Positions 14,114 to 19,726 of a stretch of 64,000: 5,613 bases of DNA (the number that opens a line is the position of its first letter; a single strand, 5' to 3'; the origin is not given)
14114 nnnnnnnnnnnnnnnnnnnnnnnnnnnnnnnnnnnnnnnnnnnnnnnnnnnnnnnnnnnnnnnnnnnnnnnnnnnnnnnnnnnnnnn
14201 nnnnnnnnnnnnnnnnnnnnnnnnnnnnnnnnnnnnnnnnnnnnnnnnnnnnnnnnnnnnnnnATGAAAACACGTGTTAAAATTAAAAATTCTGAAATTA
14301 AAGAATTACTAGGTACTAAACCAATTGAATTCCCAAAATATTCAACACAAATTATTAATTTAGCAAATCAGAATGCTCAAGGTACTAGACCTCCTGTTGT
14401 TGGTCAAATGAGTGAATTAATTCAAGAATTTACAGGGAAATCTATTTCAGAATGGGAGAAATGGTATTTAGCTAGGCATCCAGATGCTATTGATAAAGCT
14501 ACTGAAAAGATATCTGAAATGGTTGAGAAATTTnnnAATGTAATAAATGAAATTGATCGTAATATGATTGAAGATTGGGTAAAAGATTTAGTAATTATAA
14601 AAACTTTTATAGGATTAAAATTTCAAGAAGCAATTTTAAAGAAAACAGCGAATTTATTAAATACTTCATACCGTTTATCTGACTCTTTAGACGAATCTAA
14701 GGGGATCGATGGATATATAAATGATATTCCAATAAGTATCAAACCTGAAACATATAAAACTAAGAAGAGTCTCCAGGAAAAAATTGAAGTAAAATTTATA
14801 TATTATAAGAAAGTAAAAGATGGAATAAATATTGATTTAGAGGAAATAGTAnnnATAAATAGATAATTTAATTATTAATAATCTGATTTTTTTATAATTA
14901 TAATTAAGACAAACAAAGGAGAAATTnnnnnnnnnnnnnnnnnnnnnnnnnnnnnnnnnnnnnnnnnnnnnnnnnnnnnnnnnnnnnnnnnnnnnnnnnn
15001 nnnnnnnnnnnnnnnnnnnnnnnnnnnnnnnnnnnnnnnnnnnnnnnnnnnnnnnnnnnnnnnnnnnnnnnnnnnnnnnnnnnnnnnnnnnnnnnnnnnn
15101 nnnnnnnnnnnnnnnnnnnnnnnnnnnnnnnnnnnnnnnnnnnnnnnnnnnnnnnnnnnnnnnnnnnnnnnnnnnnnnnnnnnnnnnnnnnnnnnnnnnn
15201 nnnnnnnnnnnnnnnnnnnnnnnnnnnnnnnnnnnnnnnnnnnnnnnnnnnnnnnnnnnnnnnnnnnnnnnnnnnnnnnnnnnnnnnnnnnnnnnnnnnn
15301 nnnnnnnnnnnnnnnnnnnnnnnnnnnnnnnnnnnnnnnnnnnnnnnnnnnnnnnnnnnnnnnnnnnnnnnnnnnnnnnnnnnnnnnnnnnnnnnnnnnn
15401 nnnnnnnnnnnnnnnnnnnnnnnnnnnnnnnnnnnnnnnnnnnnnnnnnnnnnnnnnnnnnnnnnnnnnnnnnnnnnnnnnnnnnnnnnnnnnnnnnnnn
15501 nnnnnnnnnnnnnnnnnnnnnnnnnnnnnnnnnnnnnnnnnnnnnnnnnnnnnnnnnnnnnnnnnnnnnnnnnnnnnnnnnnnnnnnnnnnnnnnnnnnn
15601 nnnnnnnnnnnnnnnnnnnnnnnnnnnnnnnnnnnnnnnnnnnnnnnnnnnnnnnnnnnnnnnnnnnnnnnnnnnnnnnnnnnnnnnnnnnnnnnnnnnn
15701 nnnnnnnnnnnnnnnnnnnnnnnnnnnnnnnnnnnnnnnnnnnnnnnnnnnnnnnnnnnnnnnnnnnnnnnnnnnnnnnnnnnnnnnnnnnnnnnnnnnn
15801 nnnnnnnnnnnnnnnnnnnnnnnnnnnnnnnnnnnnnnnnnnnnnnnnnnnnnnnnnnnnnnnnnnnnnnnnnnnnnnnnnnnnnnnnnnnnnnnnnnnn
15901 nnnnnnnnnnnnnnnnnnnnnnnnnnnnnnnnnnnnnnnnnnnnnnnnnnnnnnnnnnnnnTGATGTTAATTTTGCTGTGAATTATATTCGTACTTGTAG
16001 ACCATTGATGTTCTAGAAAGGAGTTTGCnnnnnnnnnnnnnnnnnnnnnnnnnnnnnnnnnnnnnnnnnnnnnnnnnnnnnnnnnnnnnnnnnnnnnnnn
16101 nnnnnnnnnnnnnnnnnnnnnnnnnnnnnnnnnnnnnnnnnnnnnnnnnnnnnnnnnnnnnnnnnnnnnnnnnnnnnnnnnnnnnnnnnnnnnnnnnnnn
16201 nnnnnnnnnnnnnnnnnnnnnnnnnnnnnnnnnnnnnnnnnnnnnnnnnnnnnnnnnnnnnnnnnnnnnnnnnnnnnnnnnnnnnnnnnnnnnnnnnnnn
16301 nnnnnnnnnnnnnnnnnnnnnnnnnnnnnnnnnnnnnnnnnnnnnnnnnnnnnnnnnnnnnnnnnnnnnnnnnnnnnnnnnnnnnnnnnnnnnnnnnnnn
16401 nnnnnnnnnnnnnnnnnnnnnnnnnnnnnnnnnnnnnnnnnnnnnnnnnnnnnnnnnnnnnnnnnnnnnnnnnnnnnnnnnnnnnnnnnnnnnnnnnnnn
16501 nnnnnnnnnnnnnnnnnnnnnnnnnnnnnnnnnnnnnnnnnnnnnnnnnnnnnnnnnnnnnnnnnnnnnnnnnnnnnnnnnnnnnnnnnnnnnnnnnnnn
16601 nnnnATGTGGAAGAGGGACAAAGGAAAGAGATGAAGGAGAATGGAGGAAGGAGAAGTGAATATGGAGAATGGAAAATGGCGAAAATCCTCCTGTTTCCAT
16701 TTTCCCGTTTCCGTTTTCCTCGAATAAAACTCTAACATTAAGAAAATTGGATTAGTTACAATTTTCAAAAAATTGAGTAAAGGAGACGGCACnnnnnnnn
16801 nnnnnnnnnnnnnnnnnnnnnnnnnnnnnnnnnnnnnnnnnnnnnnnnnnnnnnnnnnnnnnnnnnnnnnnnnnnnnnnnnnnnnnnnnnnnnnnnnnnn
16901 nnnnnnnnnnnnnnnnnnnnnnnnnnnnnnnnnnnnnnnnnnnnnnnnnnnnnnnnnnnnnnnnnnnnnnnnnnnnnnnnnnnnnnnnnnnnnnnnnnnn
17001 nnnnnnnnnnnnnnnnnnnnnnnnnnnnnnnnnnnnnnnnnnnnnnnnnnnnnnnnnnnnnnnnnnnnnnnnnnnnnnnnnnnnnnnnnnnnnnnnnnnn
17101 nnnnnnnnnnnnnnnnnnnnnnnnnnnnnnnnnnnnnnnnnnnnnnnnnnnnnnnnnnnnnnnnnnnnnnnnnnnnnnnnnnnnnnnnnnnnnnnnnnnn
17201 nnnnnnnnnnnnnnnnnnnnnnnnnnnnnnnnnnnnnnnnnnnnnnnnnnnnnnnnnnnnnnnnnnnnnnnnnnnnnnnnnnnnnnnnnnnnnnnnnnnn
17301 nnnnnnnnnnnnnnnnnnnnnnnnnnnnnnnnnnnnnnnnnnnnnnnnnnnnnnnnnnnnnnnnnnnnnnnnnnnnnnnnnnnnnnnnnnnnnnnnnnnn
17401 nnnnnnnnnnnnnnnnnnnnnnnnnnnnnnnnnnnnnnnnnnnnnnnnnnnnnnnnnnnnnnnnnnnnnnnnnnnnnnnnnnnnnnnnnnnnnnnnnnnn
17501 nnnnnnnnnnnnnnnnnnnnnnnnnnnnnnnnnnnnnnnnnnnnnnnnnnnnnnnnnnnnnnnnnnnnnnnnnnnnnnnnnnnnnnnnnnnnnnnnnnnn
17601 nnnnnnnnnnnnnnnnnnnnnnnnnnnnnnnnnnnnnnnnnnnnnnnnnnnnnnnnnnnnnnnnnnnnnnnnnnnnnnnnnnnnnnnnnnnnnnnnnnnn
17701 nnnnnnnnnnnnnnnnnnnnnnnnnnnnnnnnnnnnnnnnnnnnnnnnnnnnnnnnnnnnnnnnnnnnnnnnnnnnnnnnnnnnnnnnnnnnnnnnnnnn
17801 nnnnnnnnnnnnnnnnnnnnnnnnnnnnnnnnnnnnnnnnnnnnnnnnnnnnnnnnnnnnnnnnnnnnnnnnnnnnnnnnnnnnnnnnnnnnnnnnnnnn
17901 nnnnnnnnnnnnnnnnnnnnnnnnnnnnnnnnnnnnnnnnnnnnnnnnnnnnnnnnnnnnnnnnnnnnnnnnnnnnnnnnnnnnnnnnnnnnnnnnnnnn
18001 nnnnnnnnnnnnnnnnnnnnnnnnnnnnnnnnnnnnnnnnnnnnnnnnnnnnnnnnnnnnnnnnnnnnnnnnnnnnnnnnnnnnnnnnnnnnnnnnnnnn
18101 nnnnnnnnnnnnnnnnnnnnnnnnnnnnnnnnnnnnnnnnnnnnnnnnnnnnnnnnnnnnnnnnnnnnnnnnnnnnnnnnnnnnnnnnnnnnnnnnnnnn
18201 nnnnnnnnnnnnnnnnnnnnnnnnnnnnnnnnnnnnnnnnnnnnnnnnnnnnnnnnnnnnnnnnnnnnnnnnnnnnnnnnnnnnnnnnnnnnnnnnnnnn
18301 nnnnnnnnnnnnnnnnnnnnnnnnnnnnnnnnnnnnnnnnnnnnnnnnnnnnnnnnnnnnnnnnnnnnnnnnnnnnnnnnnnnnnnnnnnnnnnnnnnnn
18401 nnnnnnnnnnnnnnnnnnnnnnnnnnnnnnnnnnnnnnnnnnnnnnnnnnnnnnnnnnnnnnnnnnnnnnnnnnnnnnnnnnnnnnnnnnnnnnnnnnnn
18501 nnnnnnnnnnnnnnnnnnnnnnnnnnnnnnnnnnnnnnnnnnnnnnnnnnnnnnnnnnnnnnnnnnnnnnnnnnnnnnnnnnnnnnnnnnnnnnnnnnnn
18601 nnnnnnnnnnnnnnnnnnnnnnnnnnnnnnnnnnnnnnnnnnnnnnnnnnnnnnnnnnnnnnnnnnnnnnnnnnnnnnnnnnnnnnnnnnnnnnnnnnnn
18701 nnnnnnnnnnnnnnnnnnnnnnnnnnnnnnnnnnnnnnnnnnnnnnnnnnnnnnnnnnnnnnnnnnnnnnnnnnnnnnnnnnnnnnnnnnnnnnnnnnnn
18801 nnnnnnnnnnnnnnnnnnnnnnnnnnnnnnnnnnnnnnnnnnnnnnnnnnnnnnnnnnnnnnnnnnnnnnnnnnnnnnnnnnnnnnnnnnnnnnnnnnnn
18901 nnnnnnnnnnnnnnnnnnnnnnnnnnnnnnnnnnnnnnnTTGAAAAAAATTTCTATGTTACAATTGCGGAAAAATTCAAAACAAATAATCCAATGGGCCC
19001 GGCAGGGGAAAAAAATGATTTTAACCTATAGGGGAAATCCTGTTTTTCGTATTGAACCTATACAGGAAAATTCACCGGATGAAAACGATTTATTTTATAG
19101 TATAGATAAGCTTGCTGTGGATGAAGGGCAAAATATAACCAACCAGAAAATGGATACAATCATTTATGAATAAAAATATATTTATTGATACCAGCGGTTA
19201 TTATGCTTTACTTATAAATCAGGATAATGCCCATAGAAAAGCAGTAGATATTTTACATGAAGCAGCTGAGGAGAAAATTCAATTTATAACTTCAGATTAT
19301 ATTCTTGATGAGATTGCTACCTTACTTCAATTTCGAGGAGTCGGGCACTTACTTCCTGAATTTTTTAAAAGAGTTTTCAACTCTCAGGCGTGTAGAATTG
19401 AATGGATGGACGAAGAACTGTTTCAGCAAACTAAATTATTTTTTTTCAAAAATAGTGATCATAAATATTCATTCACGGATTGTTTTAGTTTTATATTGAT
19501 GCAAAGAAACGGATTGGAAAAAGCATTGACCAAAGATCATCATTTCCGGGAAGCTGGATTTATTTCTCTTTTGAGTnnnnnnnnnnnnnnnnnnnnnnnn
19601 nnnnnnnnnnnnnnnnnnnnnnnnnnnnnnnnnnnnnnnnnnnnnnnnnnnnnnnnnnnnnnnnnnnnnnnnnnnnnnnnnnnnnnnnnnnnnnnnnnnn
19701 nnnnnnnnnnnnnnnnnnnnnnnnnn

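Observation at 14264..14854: Single in-frame TGA splits an otherwise continuous 196-codon ORF coupled to the methyltransferase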

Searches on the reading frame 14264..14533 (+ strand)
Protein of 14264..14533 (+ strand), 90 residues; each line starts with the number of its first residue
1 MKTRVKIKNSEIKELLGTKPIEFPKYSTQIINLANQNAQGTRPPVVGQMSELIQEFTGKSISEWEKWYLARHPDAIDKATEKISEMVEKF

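Call 4: search_protein_families(library=pfam, proteins=[window:14264-14533:+], max_evalue=0.01)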
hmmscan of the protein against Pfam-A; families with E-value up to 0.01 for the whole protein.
seq(90 aa): 1 family
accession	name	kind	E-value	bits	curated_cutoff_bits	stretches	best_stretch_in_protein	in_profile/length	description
PF09568.16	RE_MjaI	-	3.2e-25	89.3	22.7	1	28-90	1-63/164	MjaI restriction endonuclease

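Call 8: find_encoding_contigs(protein=window:14264-14533:+, flank=6000, max_places=8)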
Protein seq(90 aa) (90 aa): no gene with exactly this product is on record in the collection.

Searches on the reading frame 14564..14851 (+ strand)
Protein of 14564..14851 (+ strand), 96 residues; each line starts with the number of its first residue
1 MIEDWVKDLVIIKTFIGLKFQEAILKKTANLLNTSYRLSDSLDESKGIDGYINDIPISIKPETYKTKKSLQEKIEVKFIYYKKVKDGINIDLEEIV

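Call 4: search_protein_families(library=pfam, proteins=[window:14564-14851:+], max_evalue=0.01)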
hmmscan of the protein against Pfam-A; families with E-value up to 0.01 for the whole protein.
seq(96 aa): 1 family
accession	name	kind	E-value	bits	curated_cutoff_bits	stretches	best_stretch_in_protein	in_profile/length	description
PF09568.16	RE_MjaI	-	4.1e-32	111.7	22.7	1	2-90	75-164/164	MjaI restriction endonuclease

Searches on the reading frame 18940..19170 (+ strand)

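Call 31: search_protein_families(library=pfam, proteins=[window:18940-19170:+], max_evalue=0.0001)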
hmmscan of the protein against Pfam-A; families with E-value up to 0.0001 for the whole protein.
window:18940-19170:+ (77 aa): 1 family
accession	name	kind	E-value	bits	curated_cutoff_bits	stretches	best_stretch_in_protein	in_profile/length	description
PF02604.26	PhdYeFM_antitox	-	2.2e-05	24.6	29.8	1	1-43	1-44/74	Antitoxin Phd_YefM, type II toxin-antitoxin system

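Call 56: search_protein_families(library=pfam, proteins=[window:18940-19170:+], max_evalue=0.01)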
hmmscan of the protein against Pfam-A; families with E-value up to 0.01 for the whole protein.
window:18940-19170:+ (77 aa): 1 family
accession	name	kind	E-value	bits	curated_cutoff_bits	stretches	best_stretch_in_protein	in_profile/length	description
PF02604.26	PhdYeFM_antitox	-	2.2e-05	24.6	29.8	1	1-43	1-44/74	Antitoxin Phd_YefM, type II toxin-antitoxin system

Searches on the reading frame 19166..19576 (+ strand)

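Call 56: search_protein_families(library=pfam, proteins=[window:19166-19576:+], max_evalue=0.01)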
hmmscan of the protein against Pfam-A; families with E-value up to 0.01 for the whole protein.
window:19166-19576:+ (137 aa): 2 families
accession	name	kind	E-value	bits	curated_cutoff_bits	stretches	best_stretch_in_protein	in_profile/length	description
PF01850.27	PIN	-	3.2e-08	34.6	23.6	1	5-132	1-119/120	PIN domain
PF13470.12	PIN_3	-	0.0025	19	27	1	5-55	2-51/115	PIN domain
